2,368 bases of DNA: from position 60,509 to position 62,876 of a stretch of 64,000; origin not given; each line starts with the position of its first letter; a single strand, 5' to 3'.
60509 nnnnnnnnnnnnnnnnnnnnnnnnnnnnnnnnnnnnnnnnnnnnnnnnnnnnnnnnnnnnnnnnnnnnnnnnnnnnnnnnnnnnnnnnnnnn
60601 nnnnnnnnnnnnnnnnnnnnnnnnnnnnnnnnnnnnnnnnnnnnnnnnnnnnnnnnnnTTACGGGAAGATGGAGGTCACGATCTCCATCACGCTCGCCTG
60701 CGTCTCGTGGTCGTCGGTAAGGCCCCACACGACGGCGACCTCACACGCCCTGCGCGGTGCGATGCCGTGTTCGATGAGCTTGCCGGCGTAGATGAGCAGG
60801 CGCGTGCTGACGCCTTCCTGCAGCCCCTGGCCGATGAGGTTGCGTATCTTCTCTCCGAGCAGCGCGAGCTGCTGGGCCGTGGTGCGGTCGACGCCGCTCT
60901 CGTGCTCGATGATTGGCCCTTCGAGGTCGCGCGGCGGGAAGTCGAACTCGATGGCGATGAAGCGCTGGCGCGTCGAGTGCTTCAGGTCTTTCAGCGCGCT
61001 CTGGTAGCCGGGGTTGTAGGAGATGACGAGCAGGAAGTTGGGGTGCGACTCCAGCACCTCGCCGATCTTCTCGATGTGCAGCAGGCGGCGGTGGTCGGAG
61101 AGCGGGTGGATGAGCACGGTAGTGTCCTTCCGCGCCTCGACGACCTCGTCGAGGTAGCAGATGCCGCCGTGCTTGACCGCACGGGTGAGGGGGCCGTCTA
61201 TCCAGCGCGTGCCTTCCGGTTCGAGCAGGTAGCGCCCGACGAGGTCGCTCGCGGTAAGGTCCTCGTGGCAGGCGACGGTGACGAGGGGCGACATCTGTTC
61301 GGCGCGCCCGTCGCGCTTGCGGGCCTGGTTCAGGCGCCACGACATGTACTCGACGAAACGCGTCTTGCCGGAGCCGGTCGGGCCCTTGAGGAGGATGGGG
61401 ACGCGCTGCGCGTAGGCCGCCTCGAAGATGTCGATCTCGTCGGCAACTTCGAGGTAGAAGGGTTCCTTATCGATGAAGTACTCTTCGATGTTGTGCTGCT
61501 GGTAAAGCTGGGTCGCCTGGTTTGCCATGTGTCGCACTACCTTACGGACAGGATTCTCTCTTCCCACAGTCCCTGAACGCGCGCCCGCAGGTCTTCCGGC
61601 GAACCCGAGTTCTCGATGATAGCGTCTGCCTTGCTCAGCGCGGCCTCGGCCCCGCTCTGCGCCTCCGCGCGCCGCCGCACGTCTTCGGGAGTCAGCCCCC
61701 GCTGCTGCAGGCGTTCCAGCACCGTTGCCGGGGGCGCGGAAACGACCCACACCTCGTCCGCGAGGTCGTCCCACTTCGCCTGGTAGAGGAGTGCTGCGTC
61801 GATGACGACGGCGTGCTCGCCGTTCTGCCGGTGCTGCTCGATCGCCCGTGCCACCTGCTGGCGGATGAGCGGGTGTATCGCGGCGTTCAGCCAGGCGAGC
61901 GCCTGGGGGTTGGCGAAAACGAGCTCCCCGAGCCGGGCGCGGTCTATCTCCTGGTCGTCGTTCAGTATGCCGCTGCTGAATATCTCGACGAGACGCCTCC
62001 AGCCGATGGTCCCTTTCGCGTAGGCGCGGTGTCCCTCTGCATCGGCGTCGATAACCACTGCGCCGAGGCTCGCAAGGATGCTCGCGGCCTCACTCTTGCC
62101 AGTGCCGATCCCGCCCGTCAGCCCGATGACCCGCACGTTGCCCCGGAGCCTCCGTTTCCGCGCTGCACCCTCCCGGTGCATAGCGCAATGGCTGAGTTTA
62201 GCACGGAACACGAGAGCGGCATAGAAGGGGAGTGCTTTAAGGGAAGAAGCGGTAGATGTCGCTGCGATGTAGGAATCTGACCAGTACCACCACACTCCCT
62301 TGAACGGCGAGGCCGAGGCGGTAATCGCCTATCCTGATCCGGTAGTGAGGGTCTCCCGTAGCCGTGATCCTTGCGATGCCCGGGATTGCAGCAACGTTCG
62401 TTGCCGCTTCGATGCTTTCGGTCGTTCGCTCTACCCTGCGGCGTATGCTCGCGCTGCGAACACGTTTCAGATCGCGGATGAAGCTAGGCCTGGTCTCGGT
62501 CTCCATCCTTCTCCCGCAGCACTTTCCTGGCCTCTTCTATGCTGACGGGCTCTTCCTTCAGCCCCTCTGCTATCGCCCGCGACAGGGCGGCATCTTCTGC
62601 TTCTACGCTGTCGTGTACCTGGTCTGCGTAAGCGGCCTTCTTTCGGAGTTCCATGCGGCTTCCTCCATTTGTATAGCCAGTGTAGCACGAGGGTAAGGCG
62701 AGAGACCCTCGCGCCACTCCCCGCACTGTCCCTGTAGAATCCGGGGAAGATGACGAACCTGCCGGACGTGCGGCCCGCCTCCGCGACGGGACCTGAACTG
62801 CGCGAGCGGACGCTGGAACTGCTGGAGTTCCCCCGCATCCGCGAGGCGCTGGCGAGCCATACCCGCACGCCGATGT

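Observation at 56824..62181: Tightly coupled operon of coaE, a CbbQ/NorQ ATPase, a Nudix CoA-pyrophosphatase and a giant CbbO/NorD VWA protein, with no Rubisco or NO reductase nearby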

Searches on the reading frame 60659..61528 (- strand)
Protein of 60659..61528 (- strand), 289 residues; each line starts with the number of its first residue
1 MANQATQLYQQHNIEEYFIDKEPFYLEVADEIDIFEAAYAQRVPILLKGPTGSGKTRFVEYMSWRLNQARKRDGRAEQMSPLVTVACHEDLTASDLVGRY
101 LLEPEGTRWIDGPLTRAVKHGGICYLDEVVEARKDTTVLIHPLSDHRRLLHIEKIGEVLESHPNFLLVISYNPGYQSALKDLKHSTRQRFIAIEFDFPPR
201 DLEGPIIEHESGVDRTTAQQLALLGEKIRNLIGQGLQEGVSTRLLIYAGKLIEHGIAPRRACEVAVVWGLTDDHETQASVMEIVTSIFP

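Call 4: search_protein_families(library=pfam, proteins=[window:60659-61528:-], max_evalue=0.01)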
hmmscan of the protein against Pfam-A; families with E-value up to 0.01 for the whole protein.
window:60659-61528:- (289 aa): 5 families
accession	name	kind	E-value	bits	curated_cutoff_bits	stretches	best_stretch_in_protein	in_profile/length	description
PF07728.20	AAA_5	-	1.3e-28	100.2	22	1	44-190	1-139/139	AAA domain (dynein-related subfamily)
PF08406.16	CbbQ_C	-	2.4e-28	98.6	20.6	1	203-286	1-84/85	CbbQ/NirQ/NorQ C-terminal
PF01078.27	Mg_chelatase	-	1.4e-05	25.1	20.3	1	86-187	80-172/207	Magnesium chelatase, subunit ChlI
PF00158.32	Sigma54_activat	-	0.00066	19.8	20.2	1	32-139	12-112/168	Sigma-54 interaction domain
PF02463.25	SMC_N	-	0.0034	17.3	40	1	47-85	29-67/220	RecF/RecN/SMC N terminal domain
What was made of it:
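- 60659..61528 (-): Q, a CbbQ/NorQ-clade MoxR AAA+ ATPase of 289 aa. Walker A is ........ (residues 49-56) and Walker B is CYLDEV. The helix-2-insert motif is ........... AAA_5 at 1.3e-28 and CbbQ_C at 2.4e-28 (call 4).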

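Call 5: search_protein_families(library=ncbifam, proteins=[window:60659-61528:-], max_evalue=0.01)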
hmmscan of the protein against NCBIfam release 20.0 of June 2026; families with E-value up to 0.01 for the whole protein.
window:60659-61528:- (289 aa): 5 families
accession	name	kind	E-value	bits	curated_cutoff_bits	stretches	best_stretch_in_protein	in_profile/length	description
TIGR02640.1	gas_vesic_GvpN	equivalog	2.3e-12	47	266.8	1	107-246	92-230/262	gas vesicle protein GvpN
NF038308.1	RNA_repair_RtcR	equivalog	8.8e-05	21.5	650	1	35-135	197-293/530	RNA repair transcriptional activator RtcR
NF038230.1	Regu_Geo_Pelo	equivalog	0.0018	16.2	1200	1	45-172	594-720/935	GPMC system transcriptional regulator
TIGR02928.1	TIGR02928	subfamily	0.002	17.1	181.3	1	45-97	43-92/366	orc1/cdc6 family replication initiation protein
NF010170.0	PRK13651.1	equivalog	0.0035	16.3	432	1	12-63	6-54/308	cobalt transporter ATP-binding subunit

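Call 13: search_solved_structures(query=window:60659-61528:-, max_evalue=0.001, show_alignments=1)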
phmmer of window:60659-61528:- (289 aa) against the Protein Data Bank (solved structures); distinct sequences matched with E-value up to 0.001: 9.
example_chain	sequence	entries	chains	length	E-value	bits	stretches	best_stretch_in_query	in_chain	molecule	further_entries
5c3c_A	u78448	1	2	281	2.9e-102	345.2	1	11-286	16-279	CbbQ/NirQ/NorQ domain protein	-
6l1q_C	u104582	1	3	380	2.3e-97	329.1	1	14-284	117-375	CbbQ protein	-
9qhd_A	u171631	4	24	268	1.3e-87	297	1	22-288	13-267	Nitric oxide reductase NorQ protein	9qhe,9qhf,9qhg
9qh4_A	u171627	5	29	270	1.7e-86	293.4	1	22-288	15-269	Protein NorQ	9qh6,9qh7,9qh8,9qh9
6i27_A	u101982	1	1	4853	1.6e-43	152.4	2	32-204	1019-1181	Midasin,Midasin,Midasin,Midasin,Midasin,Midasin,Midasin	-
6i26_A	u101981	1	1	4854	1.7e-43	152.4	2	32-204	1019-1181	Midasin,Midasin,Midasin,Midasin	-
6hyp_A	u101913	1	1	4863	1.7e-43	152.4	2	32-204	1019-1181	Midasin,Midasin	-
5jcs_s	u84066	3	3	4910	1.8e-43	152.3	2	32-204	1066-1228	Midasin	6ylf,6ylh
6or5_A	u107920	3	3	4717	2.5e-40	141.9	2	31-203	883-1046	Midasin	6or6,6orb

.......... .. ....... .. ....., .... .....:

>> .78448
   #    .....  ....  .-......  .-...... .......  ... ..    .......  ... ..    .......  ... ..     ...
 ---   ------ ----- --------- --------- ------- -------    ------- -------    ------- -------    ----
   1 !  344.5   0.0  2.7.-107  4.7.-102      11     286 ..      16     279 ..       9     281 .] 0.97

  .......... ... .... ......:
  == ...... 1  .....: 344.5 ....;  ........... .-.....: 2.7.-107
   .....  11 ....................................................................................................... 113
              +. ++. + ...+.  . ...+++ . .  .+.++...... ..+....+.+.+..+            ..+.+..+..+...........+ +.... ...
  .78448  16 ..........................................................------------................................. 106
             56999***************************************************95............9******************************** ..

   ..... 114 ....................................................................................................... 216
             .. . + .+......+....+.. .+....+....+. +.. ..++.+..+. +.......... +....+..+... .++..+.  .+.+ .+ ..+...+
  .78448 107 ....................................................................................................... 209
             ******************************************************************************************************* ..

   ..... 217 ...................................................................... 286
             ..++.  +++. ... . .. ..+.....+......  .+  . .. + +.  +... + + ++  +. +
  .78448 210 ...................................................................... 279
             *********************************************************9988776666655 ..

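Call 86: search_protein_families(library=padloc, proteins=[window:60659-61528:-], max_evalue=0.001)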
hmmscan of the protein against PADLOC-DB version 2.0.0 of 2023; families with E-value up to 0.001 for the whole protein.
window:60659-61528:- (289 aa): 2 families
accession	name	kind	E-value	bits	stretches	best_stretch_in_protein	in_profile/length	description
PDLC01993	RtcR--CARF_AAA_HTH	-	1.3e-05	21.9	1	36-141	198-300/523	-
PDLC01994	RtcR_PspF1--CARF_AAA_HTH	-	0.00017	18.8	1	41-172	181-299/468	-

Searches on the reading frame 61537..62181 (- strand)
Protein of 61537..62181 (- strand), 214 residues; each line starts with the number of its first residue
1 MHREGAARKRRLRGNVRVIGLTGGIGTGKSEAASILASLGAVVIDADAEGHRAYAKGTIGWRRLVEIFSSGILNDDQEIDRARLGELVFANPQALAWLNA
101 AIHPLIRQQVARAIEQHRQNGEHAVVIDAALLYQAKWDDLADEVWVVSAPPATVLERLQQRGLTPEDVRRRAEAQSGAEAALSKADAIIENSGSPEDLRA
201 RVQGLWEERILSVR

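Call 4: search_protein_families(library=pfam, proteins=[window:61537-62181:-], max_evalue=0.01)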
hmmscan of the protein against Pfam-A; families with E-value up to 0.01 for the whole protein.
window:61537-62181:- (214 aa): 3 families
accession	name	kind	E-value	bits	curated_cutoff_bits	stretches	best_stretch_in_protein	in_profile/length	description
PF01121.26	CoaE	-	1.7e-44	152.1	27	1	18-194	2-177/180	Dephospho-CoA kinase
PF13238.12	AAA_18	-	1.2e-08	35.9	29.4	1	19-175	1-125/128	AAA domain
PF13671.12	AAA_33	-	2.3e-07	31.6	27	1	19-171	2-131/143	AAA domain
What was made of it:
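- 61537..62181 (-): coaE, dephospho-CoA kinase. It is the first gene of the operon. The start may instead be the GTG at 62136. Pfam CoaE at 1.7e-44 (call 4).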

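Call 5: search_protein_families(library=ncbifam, proteins=[window:61537-62181:-], max_evalue=0.01)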
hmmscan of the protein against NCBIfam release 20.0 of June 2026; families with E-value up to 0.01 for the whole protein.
window:61537-62181:- (214 aa): 3 families
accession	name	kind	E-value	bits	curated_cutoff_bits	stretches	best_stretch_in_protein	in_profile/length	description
TIGR00152.1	TIGR00152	equivalog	3.6e-47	160.6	65.55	1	18-202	1-186/188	dephospho-CoA kinase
NF002879.0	PRK03333.1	equivalog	4.9e-45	154.2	215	1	19-211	4-195/395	dephospho-CoA kinase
NF006743.0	PRK09270.1-2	equivalog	0.00025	20.2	227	0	131-174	142-188/217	nucleoside/nucleotide kinase family protein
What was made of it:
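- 61537..62181 (-): TIGR00152 equivalog at 160.6 bits against a cutoff of 65.55 (call 5).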

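Call 86: search_protein_families(library=padloc, proteins=[window:61537-62181:-], max_evalue=0.001)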
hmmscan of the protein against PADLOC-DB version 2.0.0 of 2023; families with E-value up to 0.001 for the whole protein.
window:61537-62181:- (214 aa): 0 families

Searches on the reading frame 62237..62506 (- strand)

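Call 32: search_protein_families(library=pfam, proteins=[window:62237-62506:-], max_evalue=0.001)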
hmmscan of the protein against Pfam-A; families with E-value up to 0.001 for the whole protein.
window:62237-62506:- (89 aa): 1 family
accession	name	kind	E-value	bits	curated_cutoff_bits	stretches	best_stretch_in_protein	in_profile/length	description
PF05016.21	ParE_toxin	-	1.5e-07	32.3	23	1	6-85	4-89/89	ParE toxin of type II toxin-antitoxin system, parDE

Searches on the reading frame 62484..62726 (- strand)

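Call 32: search_protein_families(library=pfam, proteins=[window:62484-62726:-], max_evalue=0.001)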
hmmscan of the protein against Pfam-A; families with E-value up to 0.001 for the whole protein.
window:62484-62726:- (80 aa): 1 family
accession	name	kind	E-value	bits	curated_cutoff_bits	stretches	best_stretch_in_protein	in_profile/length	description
PF18506.7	RelB-like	-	0.00026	21.2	27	1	44-72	32-60/62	RelB Antitoxin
